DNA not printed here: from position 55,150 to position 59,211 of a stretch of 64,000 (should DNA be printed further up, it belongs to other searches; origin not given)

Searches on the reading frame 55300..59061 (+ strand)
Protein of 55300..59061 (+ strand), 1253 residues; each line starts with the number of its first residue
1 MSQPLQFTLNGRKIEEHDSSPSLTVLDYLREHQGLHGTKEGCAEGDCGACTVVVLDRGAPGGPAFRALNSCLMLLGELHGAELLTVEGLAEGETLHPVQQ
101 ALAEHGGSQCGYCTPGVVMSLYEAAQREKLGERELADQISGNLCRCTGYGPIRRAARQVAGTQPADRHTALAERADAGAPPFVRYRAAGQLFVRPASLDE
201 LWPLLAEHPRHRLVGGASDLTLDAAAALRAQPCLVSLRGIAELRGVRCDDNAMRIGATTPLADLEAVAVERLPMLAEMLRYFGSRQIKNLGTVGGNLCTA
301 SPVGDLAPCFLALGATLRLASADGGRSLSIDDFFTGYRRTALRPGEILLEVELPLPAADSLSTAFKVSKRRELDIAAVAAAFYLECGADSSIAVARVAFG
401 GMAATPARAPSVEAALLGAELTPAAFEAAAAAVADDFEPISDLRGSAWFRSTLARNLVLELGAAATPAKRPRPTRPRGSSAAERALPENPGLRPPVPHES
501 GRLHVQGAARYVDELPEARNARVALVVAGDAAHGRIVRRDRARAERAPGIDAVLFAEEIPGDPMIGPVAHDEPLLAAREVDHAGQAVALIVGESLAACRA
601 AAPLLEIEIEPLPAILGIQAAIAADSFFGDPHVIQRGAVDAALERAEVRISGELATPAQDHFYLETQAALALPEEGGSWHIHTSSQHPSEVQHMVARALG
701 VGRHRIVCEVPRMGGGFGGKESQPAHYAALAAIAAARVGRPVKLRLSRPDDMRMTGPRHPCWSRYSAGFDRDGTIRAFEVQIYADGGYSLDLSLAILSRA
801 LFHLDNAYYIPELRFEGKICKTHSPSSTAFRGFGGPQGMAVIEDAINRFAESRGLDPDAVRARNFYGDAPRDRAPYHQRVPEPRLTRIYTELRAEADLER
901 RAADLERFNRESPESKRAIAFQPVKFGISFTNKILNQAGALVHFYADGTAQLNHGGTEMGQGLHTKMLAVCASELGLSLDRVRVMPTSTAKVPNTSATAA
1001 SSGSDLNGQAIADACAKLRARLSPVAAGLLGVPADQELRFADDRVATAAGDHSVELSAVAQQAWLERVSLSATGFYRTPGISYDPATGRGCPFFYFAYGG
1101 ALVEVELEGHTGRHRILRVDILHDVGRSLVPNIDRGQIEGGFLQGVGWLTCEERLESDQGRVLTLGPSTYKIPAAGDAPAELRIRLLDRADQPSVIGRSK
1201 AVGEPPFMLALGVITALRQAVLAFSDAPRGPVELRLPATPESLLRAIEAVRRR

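Call 56: search_protein_families(library=pfam, proteins=[window:55300-59061:+], max_evalue=0.00001)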
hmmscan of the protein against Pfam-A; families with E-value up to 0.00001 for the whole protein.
window:55300-59061:+ (1253 aa): 7 families
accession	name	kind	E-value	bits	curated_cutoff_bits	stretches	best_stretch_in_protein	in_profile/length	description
PF20256.3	MoCoBD_2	-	2.5e-88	296.7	27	1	892-1179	2-283/283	Molybdopterin cofactor-binding domain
PF02738.23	MoCoBD_1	-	7.1e-85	284.4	27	1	634-865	13-244/244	Molybdopterin cofactor-binding domain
PF00941.27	FAD_binding_5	-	2.3e-46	158.1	27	1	192-355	5-169/170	FAD binding domain in molybdopterin dehydrogenase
PF03450.22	CO_deh_flav_C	-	1.1e-28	99.8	25.5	1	364-459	2-96/102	CO dehydrogenase flavoprotein C-terminal domain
PF01799.25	Fer2_2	-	1.9e-27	95.6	30.3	1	85-156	1-74/75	[2Fe-2S] binding domain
PF01315.27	Ald_Xan_dh_C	-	7.8e-15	55.6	31.3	1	506-613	1-110/110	Aldehyde oxidase and xanthine dehydrogenase, a/b hammerhead domain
PF00111.32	Fer2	-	5.1e-07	30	21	1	7-58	1-61/77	2Fe-2S iron-sulfur cluster binding domain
